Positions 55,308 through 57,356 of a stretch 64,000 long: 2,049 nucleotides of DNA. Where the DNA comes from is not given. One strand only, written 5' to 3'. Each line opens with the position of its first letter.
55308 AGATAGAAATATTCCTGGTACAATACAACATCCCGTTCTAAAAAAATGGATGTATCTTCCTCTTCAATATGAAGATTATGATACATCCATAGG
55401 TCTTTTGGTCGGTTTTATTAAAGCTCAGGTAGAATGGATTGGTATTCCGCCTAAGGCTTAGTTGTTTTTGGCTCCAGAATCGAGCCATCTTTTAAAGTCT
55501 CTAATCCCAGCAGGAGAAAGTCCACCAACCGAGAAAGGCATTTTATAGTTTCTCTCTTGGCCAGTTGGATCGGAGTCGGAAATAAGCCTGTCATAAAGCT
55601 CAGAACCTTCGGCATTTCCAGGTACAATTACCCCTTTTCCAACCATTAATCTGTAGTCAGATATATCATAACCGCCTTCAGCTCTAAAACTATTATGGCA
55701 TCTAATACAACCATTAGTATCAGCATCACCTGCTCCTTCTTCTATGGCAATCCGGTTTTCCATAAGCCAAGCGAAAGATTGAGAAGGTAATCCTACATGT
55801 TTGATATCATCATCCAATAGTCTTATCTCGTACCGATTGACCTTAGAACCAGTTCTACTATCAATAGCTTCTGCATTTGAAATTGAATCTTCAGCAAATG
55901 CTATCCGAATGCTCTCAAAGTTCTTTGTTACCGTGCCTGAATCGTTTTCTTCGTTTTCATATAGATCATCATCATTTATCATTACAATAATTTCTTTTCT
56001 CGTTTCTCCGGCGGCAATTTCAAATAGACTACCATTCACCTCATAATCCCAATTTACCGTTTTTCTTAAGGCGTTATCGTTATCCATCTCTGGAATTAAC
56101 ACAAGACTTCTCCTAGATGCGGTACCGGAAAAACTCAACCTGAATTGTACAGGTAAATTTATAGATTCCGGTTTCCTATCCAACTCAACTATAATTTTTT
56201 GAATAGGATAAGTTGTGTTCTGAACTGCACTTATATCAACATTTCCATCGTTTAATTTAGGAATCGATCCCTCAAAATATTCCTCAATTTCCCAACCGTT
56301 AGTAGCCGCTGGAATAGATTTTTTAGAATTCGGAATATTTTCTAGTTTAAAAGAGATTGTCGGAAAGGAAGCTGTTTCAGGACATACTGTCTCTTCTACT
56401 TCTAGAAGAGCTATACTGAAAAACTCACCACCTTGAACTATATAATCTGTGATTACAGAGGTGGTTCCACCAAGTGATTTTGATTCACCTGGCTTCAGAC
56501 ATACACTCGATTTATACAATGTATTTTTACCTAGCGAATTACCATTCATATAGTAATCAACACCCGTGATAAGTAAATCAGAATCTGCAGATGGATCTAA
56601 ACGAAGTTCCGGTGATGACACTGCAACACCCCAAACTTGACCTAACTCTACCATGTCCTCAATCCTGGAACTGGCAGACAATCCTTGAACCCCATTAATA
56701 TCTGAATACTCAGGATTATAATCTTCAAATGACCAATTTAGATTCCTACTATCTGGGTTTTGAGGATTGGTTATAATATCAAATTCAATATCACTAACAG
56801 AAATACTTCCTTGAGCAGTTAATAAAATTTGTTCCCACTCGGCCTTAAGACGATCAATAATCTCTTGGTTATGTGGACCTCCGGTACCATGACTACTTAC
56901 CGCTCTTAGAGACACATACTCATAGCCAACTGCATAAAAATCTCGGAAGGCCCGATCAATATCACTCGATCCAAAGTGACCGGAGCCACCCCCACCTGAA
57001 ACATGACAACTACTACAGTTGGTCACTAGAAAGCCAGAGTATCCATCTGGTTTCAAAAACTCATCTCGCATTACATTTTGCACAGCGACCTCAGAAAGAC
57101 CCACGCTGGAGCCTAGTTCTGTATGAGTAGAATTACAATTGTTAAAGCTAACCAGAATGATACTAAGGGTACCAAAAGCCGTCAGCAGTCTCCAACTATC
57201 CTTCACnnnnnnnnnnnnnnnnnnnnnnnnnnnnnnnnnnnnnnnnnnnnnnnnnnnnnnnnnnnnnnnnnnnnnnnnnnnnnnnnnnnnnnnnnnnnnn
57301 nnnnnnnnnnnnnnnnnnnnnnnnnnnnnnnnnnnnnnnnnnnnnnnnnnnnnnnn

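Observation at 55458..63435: Five-gene overlapped envelope operon of unknown function: FG-GAP propeller, CxxCH protein, lipoprotein, Tat-DUF1501, PSCyt/Calx-beta lipoprotein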

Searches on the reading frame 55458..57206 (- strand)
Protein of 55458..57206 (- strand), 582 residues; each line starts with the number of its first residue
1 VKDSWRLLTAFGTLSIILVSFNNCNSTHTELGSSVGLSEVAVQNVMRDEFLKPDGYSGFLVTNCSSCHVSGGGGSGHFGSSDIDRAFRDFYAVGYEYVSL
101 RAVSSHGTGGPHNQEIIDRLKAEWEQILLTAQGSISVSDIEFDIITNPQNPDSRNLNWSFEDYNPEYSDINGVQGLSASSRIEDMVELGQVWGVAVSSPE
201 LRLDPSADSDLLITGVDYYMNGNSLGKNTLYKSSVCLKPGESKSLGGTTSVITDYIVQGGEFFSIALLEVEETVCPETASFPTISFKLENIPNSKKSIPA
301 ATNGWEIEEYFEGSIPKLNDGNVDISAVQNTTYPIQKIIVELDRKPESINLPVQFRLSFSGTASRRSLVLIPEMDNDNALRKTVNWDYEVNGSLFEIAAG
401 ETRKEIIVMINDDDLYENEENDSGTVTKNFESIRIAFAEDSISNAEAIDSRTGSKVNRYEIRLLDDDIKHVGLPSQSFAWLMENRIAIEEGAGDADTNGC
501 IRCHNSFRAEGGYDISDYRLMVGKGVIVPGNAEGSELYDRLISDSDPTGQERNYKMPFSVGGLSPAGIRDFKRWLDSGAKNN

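Call 3: search_protein_families(library=pfam, proteins=[window:55458-57206:-], max_evalue=1)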
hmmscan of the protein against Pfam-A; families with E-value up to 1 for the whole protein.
window:55458-57206:- (582 aa): 6 families
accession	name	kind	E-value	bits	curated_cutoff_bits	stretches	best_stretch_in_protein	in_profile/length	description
PF07635.16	PSCyt1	-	9.6e-07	29.8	22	1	500-545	1-50/59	Planctomycete cytochrome C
PF00034.26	Cytochrom_C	-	0.0014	20.3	21.3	1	59-121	8-38/90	Cytochrome c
PF03160.20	Calx-beta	-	0.0059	17.1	27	1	361-427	33-95/119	Calx-beta domain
PF22113.1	Mtrc-MtrF_II-IV_dom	-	0.027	14.4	30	0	21-70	81-129/176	Outer membrane cytochrome MtrC/MtrF-like, domains II/IV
PF13442.11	Cytochrome_CBB3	-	0.14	12.9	27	0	62-79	12-29/68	Cytochrome C oxidase, cbb3-type, subunit III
PF20579.4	LapA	-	0.2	12.5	27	1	391-431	39-83/99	LapA domain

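Call 4: search_protein_families(library=ncbifam, proteins=[window:55458-57206:-], max_evalue=1)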
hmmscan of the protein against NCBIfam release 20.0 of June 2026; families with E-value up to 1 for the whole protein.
window:55458-57206:- (582 aa): 3 families
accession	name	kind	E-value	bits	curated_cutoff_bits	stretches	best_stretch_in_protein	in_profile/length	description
NF047812.1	LIC11213_lipo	equivalog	1.2e-06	28.6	100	1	497-543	49-93/118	LIC11213 family lipoprotein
NF040971.1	cytc_ExtS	equivalog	0.085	12.1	100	1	467-506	56-96/262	selenite/tellurite reduction operon c-type cytochrome lipoprotein ExtS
NF041895.1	choice_anch_V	domain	0.098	12.7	42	0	54-75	17-38/150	choice-of-anchor V domain-containing protein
